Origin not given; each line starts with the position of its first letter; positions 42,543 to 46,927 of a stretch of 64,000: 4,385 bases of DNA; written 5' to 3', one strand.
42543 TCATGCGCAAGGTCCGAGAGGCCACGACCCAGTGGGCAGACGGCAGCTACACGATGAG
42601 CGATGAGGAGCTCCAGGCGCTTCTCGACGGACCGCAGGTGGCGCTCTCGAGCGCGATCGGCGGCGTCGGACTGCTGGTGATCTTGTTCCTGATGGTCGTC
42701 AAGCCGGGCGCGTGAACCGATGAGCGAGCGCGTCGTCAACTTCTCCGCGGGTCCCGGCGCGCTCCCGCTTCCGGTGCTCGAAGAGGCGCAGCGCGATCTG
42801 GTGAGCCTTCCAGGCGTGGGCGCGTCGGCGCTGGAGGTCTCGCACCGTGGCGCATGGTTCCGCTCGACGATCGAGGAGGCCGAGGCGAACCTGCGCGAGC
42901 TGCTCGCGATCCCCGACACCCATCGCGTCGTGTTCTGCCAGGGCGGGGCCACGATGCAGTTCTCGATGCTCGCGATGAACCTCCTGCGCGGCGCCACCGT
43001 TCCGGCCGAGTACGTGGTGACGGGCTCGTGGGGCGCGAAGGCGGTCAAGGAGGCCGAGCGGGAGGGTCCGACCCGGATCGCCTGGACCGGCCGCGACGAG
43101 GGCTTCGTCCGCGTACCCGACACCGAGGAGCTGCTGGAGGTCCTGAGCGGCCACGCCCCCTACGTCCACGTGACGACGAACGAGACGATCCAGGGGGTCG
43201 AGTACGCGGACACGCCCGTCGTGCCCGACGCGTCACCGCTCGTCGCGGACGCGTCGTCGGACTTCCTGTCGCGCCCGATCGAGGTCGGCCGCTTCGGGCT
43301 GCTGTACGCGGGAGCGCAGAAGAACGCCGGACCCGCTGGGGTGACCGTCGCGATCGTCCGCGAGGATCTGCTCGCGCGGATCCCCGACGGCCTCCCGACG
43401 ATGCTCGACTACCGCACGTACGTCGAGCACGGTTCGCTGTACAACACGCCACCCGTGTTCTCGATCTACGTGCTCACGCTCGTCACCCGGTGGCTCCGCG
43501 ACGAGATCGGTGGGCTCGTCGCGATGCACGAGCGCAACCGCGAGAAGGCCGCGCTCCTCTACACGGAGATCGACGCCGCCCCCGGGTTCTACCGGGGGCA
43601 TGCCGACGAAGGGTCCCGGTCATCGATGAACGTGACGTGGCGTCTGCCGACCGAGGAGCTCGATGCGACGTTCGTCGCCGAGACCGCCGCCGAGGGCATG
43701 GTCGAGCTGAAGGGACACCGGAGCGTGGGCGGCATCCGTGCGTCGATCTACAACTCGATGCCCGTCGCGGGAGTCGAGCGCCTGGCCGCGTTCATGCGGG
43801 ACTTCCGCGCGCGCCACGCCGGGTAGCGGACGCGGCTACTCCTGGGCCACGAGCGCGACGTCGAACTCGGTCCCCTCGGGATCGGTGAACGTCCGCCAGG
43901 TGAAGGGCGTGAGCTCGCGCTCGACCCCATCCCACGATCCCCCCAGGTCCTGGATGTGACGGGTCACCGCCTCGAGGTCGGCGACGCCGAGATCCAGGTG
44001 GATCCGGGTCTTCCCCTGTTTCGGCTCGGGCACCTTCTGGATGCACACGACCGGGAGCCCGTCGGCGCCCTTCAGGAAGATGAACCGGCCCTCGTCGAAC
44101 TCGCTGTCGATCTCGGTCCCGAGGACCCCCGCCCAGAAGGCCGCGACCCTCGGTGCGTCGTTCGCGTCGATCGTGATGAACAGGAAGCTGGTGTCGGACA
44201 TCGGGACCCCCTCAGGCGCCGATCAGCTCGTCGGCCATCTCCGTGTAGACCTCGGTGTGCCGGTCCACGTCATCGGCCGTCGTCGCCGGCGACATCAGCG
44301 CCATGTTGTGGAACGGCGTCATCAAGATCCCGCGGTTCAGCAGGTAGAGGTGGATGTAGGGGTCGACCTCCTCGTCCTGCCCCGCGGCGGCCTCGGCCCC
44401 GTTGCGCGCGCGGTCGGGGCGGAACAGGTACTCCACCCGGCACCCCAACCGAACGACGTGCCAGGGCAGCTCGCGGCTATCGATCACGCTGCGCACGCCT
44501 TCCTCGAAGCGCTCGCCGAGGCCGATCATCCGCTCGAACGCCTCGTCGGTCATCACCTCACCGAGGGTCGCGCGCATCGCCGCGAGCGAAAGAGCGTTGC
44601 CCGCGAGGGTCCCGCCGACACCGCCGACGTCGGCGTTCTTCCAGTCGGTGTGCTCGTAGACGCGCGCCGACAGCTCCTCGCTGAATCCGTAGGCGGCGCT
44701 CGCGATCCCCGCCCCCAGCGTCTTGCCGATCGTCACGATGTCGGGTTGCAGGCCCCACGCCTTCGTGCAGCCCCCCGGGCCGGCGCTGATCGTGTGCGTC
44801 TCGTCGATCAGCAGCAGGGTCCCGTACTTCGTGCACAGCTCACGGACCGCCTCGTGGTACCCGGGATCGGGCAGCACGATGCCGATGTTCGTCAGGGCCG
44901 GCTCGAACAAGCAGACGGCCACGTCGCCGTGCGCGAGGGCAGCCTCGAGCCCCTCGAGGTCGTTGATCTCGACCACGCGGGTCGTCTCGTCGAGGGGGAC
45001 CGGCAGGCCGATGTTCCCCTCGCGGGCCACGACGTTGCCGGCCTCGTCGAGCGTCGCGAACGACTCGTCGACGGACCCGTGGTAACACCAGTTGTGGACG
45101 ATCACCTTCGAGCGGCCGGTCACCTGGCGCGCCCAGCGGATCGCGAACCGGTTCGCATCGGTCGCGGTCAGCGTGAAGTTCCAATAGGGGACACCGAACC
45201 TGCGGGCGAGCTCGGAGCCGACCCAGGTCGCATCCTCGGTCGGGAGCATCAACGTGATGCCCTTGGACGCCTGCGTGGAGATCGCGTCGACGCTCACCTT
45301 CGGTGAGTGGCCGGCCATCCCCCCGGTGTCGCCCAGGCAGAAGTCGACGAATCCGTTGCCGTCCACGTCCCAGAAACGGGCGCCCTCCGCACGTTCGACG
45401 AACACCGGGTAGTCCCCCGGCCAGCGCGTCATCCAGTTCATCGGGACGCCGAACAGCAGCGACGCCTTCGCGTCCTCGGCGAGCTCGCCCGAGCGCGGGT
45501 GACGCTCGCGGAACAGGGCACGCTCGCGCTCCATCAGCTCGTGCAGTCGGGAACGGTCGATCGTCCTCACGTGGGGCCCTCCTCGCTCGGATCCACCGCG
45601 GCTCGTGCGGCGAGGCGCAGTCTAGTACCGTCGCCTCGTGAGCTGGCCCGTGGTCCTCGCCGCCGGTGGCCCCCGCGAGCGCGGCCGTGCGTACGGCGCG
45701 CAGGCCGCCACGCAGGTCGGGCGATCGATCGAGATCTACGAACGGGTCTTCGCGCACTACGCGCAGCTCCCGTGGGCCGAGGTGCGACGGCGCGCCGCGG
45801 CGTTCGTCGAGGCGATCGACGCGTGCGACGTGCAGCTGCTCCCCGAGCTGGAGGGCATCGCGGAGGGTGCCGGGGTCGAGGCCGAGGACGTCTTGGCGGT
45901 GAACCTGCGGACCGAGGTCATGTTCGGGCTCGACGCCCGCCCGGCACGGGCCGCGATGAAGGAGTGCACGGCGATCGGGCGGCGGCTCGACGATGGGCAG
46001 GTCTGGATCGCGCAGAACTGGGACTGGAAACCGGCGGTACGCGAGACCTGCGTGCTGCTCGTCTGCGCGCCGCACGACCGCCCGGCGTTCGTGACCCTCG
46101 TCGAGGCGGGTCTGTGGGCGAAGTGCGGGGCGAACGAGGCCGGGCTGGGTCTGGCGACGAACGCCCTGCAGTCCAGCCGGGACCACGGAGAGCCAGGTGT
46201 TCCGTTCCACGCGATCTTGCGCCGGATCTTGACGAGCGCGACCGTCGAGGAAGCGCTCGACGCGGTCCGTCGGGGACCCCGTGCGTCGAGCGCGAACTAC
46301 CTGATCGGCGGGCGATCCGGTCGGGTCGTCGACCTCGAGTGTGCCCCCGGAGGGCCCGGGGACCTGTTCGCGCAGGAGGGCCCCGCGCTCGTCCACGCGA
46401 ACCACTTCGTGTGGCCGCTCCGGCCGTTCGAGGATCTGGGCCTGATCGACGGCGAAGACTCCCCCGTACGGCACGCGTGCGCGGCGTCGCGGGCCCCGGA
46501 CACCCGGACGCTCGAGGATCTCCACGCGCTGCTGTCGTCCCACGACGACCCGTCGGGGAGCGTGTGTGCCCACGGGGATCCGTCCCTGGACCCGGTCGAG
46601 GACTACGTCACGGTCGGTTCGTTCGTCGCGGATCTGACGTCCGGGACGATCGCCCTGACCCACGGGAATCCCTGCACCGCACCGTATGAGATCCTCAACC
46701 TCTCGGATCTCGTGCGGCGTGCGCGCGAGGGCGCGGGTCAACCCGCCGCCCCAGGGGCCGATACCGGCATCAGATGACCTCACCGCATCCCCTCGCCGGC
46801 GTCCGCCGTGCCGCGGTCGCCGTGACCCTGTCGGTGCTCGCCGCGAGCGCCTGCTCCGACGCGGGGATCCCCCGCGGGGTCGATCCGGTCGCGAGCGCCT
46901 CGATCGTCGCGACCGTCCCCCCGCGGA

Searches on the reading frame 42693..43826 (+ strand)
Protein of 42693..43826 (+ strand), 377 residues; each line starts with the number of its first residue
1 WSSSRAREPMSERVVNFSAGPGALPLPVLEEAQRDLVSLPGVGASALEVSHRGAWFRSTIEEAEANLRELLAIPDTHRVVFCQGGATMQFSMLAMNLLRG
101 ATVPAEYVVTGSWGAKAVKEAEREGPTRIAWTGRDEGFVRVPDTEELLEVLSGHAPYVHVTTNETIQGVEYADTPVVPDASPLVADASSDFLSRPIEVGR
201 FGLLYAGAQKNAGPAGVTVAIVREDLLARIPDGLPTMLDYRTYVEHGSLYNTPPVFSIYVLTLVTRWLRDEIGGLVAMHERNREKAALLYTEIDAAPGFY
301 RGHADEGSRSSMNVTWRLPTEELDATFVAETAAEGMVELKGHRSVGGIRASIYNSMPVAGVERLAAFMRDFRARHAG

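Call 29: search_protein_families(library=pfam, proteins=[window:42693-43826:+], max_evalue=0.0001)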
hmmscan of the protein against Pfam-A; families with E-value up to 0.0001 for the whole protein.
window:42693-43826:+ (377 aa): 1 family
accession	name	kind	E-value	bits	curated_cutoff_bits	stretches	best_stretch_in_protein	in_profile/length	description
PF00266.25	Aminotran_5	-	1.6e-39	136.4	21.5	1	14-364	1-371/371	Aminotransferase class-V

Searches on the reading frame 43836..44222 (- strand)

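Call 30: search_protein_families(library=pfam, proteins=[window:43836-44222:-], max_evalue=0.0001)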
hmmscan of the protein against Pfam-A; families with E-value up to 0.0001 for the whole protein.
window:43836-44222:- (128 aa): 2 families
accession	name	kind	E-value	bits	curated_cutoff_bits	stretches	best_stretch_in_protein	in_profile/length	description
PF18029.7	Glyoxalase_6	-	1e-20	74.8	23.6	1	16-122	2-105/106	Glyoxalase-like domain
PF00903.31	Glyoxalase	-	3.7e-05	24.5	20.6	1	17-120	6-119/121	Glyoxalase/Bleomycin resistance protein/Dioxygenase superfamily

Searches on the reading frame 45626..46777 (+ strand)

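Call 30: search_protein_families(library=pfam, proteins=[window:45626-46777:+], max_evalue=0.0001)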
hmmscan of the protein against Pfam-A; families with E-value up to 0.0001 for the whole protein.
window:45626-46777:+ (383 aa): 1 family
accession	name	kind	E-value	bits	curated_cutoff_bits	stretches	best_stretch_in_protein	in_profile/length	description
PF03417.21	AAT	-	5.5e-19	69.2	23.2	1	123-309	5-187/225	Acyl-coenzyme A:6-aminopenicillanic acid acyl-transferase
